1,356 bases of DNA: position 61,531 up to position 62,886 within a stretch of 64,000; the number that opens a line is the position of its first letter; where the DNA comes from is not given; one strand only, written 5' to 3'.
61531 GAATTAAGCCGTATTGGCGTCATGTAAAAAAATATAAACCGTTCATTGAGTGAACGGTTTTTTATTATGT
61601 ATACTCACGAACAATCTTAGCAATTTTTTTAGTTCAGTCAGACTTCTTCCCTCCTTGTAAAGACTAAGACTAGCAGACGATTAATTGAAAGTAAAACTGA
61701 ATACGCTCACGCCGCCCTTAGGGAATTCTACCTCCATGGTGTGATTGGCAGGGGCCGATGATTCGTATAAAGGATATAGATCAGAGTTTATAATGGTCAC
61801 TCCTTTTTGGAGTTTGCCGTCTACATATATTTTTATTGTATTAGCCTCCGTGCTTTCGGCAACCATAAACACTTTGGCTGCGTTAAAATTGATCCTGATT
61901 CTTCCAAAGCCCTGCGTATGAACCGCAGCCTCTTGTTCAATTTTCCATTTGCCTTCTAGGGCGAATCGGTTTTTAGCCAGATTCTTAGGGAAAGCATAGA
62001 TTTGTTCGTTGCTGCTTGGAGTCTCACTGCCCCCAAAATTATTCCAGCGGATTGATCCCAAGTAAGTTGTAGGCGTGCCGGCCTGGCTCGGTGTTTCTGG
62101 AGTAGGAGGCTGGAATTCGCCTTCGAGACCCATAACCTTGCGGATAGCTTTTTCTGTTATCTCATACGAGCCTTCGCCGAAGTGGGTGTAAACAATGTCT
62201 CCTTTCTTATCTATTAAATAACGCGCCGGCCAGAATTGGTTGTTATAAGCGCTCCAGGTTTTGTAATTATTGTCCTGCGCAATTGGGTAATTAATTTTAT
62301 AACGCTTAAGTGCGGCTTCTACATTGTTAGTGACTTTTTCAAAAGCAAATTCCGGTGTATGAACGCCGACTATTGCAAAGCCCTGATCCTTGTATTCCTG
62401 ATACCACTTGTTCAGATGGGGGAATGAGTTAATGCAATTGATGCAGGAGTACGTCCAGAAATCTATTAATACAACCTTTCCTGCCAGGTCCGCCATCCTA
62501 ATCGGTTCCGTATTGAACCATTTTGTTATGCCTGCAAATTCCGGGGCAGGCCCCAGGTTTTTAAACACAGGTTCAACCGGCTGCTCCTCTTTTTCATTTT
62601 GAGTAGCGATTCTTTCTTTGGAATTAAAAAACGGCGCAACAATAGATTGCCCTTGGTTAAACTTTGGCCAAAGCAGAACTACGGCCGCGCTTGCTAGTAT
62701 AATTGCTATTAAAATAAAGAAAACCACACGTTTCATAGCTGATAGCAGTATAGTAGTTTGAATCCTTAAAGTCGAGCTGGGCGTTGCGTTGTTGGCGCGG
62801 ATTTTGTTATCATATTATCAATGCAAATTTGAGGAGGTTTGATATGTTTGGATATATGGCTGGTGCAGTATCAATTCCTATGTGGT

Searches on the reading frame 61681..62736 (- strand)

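Call 47: search_protein_families(library=pfam, proteins=[window:61681-62736:-], max_evalue=0.00001)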
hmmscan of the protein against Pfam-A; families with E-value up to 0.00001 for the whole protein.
window:61681-62736:- (351 aa): 4 families
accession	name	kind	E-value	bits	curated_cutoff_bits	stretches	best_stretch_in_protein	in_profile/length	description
PF17991.7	Thioredoxin_10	-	2e-29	103.4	27.1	1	221-350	1-141/142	Thioredoxin like C-terminal domain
PF00578.27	AhpC-TSA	-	1.4e-15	57.7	26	1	64-183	5-123/124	AhpC/TSA family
PF08534.16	Redoxin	-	6.2e-15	55.7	26.6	1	75-196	17-142/148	Redoxin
PF13905.12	Thioredoxin_8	-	1e-11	45.4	27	1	86-181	1-94/94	Thioredoxin-like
